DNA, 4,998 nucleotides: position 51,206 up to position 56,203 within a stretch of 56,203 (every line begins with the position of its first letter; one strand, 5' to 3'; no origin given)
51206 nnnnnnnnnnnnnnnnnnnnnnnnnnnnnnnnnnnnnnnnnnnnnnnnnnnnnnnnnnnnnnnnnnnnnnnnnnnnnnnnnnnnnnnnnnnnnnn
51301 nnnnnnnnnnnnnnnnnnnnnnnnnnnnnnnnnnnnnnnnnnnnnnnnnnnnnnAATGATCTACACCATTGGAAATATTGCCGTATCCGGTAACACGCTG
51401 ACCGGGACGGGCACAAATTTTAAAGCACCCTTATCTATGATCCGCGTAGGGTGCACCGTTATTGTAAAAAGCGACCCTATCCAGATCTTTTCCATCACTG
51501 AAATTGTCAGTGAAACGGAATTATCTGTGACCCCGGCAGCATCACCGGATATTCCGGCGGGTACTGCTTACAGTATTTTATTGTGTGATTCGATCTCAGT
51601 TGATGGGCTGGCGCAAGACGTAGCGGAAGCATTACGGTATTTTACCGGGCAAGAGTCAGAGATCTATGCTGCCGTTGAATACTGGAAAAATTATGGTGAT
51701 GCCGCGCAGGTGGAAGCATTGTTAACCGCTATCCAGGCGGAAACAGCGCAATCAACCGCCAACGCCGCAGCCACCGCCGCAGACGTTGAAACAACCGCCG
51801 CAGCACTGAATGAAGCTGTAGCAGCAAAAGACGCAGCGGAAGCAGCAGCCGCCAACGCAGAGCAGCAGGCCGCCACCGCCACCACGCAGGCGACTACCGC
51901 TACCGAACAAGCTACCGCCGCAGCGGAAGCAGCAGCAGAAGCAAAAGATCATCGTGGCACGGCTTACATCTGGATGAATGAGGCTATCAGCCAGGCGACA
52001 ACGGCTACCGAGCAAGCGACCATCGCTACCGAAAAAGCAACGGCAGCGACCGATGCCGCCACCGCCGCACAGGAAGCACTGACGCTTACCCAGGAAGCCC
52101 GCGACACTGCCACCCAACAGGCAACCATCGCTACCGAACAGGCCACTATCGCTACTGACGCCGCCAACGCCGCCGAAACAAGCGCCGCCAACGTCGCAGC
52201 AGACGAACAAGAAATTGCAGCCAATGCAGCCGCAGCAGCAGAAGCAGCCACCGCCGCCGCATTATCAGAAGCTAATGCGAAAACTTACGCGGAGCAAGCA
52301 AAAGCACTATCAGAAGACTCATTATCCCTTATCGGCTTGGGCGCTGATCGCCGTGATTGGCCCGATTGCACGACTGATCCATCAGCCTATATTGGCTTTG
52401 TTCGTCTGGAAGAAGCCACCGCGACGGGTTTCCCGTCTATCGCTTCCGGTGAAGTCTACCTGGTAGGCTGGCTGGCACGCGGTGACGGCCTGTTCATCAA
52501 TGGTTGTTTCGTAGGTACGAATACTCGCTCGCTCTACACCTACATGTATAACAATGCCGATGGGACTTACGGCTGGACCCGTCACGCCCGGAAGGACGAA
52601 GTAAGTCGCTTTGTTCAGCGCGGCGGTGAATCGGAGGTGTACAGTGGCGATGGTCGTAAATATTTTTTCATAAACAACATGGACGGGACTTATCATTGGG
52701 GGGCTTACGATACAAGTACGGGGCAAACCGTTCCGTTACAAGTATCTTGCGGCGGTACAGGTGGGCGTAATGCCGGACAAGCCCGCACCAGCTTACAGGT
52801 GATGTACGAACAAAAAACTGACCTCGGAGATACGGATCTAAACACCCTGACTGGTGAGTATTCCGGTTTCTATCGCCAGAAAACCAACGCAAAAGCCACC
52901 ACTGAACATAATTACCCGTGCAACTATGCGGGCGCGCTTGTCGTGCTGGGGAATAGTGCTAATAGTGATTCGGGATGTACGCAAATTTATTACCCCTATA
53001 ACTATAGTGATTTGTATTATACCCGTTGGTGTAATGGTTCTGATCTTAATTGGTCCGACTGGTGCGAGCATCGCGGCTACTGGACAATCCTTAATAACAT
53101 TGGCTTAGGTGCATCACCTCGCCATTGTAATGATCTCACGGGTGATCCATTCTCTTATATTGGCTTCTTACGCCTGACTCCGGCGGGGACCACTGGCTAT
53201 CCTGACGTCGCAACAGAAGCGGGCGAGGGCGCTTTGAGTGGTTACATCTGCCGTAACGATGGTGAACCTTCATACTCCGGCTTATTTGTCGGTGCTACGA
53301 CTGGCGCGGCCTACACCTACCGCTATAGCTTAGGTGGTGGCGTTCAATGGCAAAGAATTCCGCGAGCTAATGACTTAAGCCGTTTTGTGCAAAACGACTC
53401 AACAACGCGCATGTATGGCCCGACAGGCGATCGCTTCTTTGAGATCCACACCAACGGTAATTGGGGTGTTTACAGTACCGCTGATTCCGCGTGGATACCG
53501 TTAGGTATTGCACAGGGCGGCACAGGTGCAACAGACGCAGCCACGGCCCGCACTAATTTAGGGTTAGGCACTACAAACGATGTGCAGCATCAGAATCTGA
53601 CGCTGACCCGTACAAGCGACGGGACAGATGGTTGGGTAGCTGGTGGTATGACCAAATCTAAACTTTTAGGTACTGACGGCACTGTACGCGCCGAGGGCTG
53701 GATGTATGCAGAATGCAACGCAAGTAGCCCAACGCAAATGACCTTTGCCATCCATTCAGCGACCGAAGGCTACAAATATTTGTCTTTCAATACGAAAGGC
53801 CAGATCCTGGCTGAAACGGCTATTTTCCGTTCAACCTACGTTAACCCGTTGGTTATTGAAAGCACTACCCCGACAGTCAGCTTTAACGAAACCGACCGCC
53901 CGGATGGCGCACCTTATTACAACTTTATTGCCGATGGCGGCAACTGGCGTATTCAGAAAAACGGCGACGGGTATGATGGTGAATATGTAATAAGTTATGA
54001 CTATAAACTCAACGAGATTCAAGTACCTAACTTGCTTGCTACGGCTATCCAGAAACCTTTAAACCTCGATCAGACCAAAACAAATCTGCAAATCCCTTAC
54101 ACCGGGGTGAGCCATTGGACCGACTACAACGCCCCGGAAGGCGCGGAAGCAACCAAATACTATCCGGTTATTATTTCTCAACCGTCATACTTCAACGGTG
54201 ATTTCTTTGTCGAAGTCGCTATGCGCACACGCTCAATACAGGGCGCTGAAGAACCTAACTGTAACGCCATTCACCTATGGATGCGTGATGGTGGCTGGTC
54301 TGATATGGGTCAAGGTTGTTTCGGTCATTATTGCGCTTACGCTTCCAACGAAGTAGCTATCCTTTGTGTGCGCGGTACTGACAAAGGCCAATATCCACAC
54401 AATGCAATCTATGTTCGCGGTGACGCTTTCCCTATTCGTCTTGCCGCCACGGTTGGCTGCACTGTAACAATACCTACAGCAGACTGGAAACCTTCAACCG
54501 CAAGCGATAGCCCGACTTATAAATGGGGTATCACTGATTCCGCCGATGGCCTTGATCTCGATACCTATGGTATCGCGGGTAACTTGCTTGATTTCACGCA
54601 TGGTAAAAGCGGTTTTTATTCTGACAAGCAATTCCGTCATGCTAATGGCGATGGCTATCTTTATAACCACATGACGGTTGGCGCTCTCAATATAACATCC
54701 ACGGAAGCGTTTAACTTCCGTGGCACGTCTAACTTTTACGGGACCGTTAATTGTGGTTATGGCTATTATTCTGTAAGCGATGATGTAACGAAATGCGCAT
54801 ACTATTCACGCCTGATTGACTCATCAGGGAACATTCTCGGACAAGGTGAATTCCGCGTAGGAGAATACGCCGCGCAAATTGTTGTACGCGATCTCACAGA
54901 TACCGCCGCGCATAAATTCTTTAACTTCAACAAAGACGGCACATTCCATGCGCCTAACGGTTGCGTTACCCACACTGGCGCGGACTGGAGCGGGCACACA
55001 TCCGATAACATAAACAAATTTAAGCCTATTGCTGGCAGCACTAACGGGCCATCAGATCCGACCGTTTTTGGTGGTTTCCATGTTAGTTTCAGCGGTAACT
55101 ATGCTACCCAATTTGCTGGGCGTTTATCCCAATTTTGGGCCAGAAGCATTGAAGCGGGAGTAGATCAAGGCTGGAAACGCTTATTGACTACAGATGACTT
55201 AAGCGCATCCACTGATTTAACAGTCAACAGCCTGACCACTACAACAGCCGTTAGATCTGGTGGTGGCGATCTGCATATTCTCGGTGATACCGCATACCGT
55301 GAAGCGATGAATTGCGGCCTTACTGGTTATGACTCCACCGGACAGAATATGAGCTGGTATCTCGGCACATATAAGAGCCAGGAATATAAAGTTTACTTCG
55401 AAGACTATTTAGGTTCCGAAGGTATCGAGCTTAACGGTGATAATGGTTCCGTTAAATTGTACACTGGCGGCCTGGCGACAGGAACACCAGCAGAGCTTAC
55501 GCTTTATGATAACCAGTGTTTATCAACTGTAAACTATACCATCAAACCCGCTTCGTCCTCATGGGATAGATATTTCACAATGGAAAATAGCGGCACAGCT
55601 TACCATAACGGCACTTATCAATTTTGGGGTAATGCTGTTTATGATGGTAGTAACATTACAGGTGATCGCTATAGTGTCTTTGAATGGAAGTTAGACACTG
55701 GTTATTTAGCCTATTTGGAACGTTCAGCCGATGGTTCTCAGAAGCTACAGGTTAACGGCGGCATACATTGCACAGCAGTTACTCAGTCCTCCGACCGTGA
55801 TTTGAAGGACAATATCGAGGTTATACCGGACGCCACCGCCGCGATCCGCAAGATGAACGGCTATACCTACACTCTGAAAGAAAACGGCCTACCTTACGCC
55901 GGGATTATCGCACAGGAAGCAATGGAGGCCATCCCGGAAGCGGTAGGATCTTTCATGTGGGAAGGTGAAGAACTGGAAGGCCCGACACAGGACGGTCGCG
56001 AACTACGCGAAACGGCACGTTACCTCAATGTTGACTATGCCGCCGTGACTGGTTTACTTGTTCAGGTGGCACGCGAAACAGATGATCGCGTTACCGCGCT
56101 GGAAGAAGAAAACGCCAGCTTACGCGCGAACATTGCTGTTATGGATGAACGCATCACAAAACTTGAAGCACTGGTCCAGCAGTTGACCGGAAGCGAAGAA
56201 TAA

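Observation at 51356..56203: Very long side tail fibre with Ala/Thr-rich repeats, a duplicated domain and a self-cleaving chaperone-type C-terminus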

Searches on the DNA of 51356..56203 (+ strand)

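Call 6: search_dna_similar(query=window:51356-56203:+, collection=phages, mode=near, max_rows=30)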
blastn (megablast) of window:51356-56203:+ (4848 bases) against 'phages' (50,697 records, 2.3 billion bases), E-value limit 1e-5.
Records with a match: 3; places in all: 3; records where one place covers at least 80% of the query: 0.
Best place of each record, by identity: 95-99% 1; 80-90% 1; 60-80% 1.
By first word of the organism name: Escherichia 3.
By host as written in the record: Escherichia coli 1; Escherichia coli K12 1; Escherichia coli STEC O121 1.
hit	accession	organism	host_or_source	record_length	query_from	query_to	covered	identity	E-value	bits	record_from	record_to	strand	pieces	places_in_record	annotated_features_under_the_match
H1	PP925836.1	Escherichia phage MagusPhagus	Escherichia coli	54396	2706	4848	19%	77.5%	4e-78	541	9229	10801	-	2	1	tail fiber protein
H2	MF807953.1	Escherichia phage Ayreon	Escherichia coli K12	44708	4486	4758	6%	81.4%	1e-54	222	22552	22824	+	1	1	side tail fiber protein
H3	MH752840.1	Escherichia phage vB_EcoM-Pr121LW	Escherichia coli STEC O121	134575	3553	3591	1%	97.4%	5e-8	68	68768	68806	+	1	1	putative tail fiber protein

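Call 14: search_dna_similar(query=window:51356-56203:+, collection=ecoli_genomes, mode=near, max_rows=20)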
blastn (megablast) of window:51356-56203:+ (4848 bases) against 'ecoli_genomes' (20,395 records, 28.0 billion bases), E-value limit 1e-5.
Records with a match: 719; places in all: 1218; records where one place covers at least 80% of the query: 0.
Genomes with a match: 717 of 5426; with a place that covers at least 80% of the query: 0. Places per genome that has any: lowest 1, median 2, highest 5. On chromosomes: 1215 places; on plasmids: 3.
Best place of each record, by identity: 90-95% 4; 80-90% 10; 60-80% 705.
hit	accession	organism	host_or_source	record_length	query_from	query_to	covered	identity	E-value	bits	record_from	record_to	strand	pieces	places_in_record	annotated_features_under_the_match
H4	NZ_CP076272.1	Escherichia coli strain E21845/O/A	Homo sapiens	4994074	1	4848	34%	92.1%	0e+0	2345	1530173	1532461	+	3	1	tail fiber domain-containing protein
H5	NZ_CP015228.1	Escherichia coli strain 09-00049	lettuce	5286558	2700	4848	19%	77.4%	5e-77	541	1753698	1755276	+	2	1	tail fiber domain-containing protein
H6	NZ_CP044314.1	Escherichia coli strain RM9245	feces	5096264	1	4848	15%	88.7%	1e-138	866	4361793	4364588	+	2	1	tail fiber domain-containing protein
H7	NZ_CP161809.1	Escherichia coli strain YF-1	manure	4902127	4390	4760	8%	77.1%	9e-50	209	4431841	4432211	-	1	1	tail fiber domain-containing protein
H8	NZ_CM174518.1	Escherichia coli strain KH_005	crystal cave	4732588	4412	4758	7%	78.9%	2e-56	231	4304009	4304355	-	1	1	prophage tail fiber N-terminal domain-containing protein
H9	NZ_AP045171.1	Escherichia coli strain JNEC-KY175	Homo sapiens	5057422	4412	4758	7%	77.8%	9e-50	209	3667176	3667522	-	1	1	prophage tail fiber N-terminal domain and S74 family ...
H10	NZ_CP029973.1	Escherichia coli strain 51008369SK1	Dog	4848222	4412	4758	7%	77.7%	4e-48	204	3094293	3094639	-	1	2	pyocin knob domain-containing S74 family peptidase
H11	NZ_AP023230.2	Escherichia coli strain YJ4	Homo sapiens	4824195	4412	4758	7%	77.7%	4e-48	204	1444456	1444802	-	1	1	pyocin knob domain-containing S74 family peptidase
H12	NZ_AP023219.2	Escherichia coli strain M505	Homo sapiens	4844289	4412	4758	7%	77.7%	4e-48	204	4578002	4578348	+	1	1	tail fiber domain-containing protein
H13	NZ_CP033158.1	Escherichia coli strain CM IVRI KOL-1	Mastitis Milk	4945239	4412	4758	7%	77.7%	4e-48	204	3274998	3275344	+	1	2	tail fiber domain-containing protein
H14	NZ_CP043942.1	Escherichia coli strain AR216.2b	dog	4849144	4412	4758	7%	77.7%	4e-48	204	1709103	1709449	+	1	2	tail fiber domain-containing protein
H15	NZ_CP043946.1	Escherichia coli strain AR202.2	dog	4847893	4412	4758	7%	77.7%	4e-48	204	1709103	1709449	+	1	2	tail fiber domain-containing protein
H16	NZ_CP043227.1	Escherichia coli strain Ec-050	Homo sapiens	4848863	4412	4758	7%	77.7%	4e-48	204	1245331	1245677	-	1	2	pyocin knob domain-containing S74 family peptidase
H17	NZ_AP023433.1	Escherichia coli strain M719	Homo sapiens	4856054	4412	4758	7%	77.7%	4e-48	204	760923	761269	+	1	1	tail fiber domain-containing protein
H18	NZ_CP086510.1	Escherichia coli strain Ec-050-T0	Homo sapiens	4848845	4412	4758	7%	77.7%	4e-48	204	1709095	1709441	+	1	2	tail fiber domain-containing protein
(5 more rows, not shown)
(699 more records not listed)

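Call 24: get_annotated_region(hit=H1, flank=6000)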
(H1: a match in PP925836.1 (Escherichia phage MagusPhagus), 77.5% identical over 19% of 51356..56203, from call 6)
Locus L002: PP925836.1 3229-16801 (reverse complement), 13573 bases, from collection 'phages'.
description: Escherichia phage MagusPhagus, complete genome.
organism: Escherichia phage MagusPhagus (NCBI taxid 3233703)
taxonomy: Viruses
host: Escherichia coli; source: bird poop; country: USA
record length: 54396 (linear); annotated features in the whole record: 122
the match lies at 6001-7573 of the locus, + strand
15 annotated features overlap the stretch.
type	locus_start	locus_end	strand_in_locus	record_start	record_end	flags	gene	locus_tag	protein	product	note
CDS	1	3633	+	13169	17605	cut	-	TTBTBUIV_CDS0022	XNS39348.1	central tail fiber J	-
CDS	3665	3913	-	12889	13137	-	-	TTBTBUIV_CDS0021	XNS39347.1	lipoprotein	-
CDS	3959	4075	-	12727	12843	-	-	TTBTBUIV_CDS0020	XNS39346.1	hypothetical protein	-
CDS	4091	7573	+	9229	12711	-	-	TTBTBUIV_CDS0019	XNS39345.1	tail fiber protein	-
CDS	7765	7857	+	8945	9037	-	-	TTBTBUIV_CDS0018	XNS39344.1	hypothetical protein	-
CDS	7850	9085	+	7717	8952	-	-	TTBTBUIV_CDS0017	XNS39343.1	hypothetical protein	-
CDS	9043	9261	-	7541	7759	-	-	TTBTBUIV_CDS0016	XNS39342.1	hypothetical protein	-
CDS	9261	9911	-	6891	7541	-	-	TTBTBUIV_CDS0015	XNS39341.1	hypothetical protein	-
CDS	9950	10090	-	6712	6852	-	-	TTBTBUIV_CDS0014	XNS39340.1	hypothetical protein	-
CDS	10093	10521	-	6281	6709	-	-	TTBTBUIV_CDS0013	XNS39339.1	NinB/Orf homologous recombination mediator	-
CDS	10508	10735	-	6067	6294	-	-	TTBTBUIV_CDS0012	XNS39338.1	hypothetical protein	-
CDS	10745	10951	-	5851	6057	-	-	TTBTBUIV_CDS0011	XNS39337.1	hypothetical protein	-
CDS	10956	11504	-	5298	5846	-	-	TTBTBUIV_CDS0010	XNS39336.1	MarR family transcrition regulator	-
CDS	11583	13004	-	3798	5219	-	-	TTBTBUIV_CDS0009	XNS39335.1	hypothetical protein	-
CDS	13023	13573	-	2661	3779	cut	-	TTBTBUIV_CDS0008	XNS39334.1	DNA repair exonuclease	-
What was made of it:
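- The integrase is therefore expected just outside the left end of the window (call 24).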

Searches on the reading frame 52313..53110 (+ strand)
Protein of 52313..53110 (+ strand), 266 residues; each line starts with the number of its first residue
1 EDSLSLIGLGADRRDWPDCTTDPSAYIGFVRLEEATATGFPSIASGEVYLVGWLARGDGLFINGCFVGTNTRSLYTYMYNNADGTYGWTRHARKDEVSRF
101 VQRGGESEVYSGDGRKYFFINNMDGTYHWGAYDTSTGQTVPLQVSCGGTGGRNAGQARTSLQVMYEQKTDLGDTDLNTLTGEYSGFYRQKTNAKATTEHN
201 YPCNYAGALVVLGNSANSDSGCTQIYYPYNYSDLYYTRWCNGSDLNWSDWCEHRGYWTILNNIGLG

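Call 28: find_homologous_proteins(query=window:52313-53110:+, max_evalue=0.001)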
Query window:52313-53110:+ (266 aa): 16 proteins with E <= 0.001 among 741 candidates.
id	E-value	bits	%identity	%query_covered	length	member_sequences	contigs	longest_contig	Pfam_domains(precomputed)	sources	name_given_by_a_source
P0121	6.0e-60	221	48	92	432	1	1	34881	PF05876.19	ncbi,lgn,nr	ncbi:phage terminase large subunit family protein, partial [Escherichia coli]|nr:phage terminase lar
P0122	2.5e-59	219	49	88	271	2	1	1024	-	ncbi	ncbi:pyocin knob domain-containing protein, partial [Escherichia coli]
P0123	2.3e-49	187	46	92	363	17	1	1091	-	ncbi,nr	ncbi:hypothetical protein VLJ55_005015, partial [Escherichia coli]|nr:hypothetical protein [Escheric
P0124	2.8e-42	163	47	72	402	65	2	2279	-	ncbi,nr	ncbi:phage tail protein, partial [Escherichia coli]|nr:phage tail protein [Escherichia coli] MEC6372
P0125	1.3e-33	135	46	68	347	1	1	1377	PF13730.13,PF00392.28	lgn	-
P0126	2.5e-33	134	46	68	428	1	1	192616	PF08400.17,PF13620.13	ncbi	ncbi:prophage tail fiber N-terminal domain-containing protein, partial [Escherichia coli]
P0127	8.0e-26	109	47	58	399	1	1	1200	-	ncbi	ncbi:TPA: phage tail protein, partial [Escherichia coli]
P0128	1.8e-25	108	46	58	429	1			PF02195.27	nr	nr:ParB/Srx family N-terminal domain-containing protein [Escherichia coli]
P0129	4.1e-25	107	46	56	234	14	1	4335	-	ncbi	-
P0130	6.3e-23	100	48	49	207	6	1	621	-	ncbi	ncbi:TPA: phage tail protein, partial [Escherichia coli]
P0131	5.3e-22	97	48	47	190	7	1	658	-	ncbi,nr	ncbi:TPA: tail fiber domain-containing protein, partial [Escherichia coli]|nr:tail fiber domain-cont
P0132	1.3e-21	96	45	54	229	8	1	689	-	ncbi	ncbi:phage tail protein, partial [Escherichia coli]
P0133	1.2e-20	92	41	58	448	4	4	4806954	PF13884.12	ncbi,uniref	ncbi:tail fiber domain-containing protein [Escherichia coli]|uniref:tail fiber domain-containing pro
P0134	2.9e-20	91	47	47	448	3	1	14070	PF13884.12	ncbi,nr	ncbi:hypothetical protein EHH76_20745 [Escherichia coli]|nr:hypothetical protein [Escherichia coli]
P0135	1.9e-15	75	39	43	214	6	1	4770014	-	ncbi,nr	ncbi:hypothetical protein KZ770_16935 [Escherichia coli]|nr:hypothetical protein [Escherichia coli]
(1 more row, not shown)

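Call 55: search_protein_families(library=pfam, proteins=[window:52313-53110:+], max_evalue=5)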
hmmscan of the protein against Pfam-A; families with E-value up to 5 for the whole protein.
window:52313-53110:+ (266 aa): 0 families
